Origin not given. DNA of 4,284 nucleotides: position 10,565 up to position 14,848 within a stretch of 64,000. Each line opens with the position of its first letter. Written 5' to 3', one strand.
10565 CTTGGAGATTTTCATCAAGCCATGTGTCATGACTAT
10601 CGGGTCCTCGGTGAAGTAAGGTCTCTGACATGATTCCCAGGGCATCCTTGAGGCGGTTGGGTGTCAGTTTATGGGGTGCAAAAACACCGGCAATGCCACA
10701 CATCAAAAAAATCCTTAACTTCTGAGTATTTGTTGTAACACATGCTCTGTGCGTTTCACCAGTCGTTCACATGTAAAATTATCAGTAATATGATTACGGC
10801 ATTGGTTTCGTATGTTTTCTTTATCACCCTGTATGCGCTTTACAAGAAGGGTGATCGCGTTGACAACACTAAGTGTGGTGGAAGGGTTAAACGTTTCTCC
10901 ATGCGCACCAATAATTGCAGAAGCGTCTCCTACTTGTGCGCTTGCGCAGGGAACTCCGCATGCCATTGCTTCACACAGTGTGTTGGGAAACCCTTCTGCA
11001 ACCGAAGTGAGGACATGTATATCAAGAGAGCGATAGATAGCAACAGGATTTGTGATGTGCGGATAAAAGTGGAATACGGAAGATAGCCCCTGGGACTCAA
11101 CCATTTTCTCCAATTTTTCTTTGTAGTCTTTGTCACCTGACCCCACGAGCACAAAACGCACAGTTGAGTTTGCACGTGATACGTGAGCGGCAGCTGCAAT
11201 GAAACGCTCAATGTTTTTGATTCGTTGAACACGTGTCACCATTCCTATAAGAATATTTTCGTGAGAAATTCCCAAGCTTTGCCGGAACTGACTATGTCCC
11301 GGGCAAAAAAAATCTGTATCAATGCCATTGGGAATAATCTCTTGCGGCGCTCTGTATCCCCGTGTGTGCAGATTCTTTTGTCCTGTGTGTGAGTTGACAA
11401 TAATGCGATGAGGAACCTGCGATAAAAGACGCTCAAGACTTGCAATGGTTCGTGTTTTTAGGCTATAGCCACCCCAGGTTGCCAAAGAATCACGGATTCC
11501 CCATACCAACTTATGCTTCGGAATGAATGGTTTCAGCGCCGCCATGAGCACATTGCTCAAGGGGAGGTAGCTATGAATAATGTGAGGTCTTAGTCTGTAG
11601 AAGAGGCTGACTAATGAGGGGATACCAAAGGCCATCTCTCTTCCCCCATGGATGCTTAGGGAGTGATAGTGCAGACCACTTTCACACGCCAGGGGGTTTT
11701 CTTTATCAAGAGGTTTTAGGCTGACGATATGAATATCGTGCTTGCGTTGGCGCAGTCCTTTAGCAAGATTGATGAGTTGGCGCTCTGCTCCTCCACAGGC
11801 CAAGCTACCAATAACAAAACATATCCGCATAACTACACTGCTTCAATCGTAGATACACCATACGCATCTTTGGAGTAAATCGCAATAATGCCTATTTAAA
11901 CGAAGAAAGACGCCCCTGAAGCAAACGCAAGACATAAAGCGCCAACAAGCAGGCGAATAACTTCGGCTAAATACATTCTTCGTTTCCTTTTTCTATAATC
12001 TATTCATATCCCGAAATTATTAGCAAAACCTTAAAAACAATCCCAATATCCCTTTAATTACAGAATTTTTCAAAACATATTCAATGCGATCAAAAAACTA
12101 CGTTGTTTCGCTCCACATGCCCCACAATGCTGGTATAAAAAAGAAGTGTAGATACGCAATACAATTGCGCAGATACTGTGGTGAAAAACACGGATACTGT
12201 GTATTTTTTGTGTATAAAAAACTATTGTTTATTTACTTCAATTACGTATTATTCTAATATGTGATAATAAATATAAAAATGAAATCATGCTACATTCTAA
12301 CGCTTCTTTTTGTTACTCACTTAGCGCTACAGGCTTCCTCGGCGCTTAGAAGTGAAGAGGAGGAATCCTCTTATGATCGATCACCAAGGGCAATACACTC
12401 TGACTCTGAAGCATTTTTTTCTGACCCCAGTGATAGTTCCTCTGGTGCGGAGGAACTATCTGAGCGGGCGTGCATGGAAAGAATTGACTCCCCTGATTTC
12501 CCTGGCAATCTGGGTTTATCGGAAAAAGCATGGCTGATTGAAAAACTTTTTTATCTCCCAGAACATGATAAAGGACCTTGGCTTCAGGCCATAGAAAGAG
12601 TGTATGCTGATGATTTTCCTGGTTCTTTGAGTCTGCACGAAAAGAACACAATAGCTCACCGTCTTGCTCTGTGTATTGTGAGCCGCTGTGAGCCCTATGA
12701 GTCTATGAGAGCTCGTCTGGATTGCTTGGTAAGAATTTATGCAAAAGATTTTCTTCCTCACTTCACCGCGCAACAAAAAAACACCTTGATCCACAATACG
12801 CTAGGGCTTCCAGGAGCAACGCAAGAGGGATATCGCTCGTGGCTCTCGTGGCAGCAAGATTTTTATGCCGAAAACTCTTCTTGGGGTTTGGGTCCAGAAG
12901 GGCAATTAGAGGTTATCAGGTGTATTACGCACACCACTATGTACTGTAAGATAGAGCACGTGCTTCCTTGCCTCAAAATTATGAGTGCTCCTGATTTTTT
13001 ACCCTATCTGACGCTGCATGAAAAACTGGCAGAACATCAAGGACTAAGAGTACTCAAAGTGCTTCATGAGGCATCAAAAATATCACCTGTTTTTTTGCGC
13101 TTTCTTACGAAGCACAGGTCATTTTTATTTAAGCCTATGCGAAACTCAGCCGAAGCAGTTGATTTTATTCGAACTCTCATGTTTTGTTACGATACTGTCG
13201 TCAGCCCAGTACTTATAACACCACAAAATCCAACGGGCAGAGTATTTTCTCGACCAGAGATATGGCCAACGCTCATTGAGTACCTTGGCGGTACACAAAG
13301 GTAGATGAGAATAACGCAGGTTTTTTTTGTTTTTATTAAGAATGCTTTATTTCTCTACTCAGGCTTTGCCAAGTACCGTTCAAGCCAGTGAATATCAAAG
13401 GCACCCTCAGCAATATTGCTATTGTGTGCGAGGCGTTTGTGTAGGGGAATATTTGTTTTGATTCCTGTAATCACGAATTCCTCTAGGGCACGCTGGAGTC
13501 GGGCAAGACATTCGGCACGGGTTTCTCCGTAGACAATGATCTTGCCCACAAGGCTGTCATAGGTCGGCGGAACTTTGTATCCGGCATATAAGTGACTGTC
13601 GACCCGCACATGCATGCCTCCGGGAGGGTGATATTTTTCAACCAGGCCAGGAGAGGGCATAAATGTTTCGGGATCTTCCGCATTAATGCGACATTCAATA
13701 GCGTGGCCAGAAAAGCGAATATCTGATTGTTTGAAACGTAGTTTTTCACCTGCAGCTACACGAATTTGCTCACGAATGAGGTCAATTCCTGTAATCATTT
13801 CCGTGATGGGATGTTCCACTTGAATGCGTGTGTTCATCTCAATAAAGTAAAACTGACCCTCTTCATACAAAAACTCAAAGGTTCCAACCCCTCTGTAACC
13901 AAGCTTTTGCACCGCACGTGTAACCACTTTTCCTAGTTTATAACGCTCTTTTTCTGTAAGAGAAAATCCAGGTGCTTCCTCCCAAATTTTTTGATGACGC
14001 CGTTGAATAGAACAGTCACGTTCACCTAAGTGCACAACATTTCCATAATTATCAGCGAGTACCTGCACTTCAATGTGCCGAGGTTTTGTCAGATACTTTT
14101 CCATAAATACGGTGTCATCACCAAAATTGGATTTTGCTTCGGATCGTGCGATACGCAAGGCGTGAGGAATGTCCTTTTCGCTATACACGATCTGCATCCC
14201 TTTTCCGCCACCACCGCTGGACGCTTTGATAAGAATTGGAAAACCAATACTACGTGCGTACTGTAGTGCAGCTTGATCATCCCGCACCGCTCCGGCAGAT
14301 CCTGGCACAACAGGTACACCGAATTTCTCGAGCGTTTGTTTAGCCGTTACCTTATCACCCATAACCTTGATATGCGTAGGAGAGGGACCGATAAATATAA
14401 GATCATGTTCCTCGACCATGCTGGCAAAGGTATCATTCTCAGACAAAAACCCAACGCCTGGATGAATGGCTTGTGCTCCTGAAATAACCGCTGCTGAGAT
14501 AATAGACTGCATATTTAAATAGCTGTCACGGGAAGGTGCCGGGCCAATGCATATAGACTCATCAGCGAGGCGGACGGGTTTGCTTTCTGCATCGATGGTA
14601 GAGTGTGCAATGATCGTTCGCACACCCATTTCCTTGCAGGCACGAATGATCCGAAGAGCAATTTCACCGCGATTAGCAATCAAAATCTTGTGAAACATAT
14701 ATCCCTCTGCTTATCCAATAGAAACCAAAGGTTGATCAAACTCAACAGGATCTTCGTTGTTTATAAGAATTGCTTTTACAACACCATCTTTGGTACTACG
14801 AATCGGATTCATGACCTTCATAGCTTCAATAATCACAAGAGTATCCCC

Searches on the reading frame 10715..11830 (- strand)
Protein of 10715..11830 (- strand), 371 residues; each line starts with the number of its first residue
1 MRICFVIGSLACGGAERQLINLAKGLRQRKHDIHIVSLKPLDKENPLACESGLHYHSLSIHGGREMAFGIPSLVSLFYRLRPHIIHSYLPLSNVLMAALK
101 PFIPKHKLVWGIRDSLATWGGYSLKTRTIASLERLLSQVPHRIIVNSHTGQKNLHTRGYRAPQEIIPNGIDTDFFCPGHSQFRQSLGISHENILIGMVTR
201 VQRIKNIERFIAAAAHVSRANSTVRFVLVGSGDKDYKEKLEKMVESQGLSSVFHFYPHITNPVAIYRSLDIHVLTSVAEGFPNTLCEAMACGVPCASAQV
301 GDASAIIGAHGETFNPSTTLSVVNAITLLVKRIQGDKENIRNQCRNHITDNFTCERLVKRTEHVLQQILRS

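Call 28: search_protein_families(library=pfam, proteins=[window:10715-11830:-], max_evalue=0.00001)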
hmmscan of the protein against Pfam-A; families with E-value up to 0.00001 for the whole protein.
window:10715-11830:- (371 aa): 5 families
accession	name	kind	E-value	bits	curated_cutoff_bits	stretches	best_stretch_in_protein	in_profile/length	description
PF00534.26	Glycos_transf_1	-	8.1e-24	84.5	26.4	1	182-321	5-147/172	Glycosyl transferases group 1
PF13692.12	Glyco_trans_1_4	-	4.7e-23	82.4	27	1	194-330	3-140/142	Glycosyl transferases group 1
PF13439.12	Glyco_transf_4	-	3.7e-18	66.5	28.5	1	13-173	2-169/170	Glycosyltransferase Family 4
PF13579.12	Glyco_trans_4_4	-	6.8e-14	52.9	29.7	1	13-169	1-158/158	Glycosyl transferase 4-like domain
PF20706.3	GT4-conflict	-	2.8e-06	27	26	1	195-306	200-320/385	Family 4 Glycosyltransferase in conflict systems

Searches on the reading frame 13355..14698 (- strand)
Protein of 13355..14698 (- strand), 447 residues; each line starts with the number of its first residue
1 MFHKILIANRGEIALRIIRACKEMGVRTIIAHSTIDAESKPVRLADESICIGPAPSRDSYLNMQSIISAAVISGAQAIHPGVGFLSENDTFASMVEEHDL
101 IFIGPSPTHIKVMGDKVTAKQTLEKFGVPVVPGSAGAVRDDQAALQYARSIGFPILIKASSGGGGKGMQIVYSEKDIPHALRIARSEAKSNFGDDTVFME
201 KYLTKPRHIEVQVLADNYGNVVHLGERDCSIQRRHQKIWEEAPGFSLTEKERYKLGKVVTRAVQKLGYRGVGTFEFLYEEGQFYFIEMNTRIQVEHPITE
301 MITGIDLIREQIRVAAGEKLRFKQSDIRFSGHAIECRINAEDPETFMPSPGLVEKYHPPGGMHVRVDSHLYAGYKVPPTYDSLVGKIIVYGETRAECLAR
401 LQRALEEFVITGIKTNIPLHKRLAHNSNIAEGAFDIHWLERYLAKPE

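Call 28: search_protein_families(library=pfam, proteins=[window:13355-14698:-], max_evalue=0.00001)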
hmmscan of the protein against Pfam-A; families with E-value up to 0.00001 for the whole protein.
window:13355-14698:- (447 aa): 5 families
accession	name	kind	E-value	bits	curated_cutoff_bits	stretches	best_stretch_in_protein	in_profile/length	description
PF02786.22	CPSase_L_D2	-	4.1e-77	258.9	19.8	1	115-321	1-209/211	Carbamoyl-phosphate synthase L chain, ATP binding domain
PF00289.28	Biotin_carb_N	-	2.1e-42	144.5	25.5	1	1-110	1-110/110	Biotin carboxylase, N-terminal domain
PF02785.25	Biotin_carb_C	-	5.2e-39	133.1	32.4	1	335-441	1-108/108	Biotin carboxylase C-terminal domain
PF07478.18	Dala_Dala_lig_C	-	5.3e-11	42.8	24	1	142-290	26-174/204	D-ala D-ala ligase C-terminus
PF02222.28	ATP-grasp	-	1.2e-09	38.5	27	1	123-291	3-162/179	ATP-grasp domain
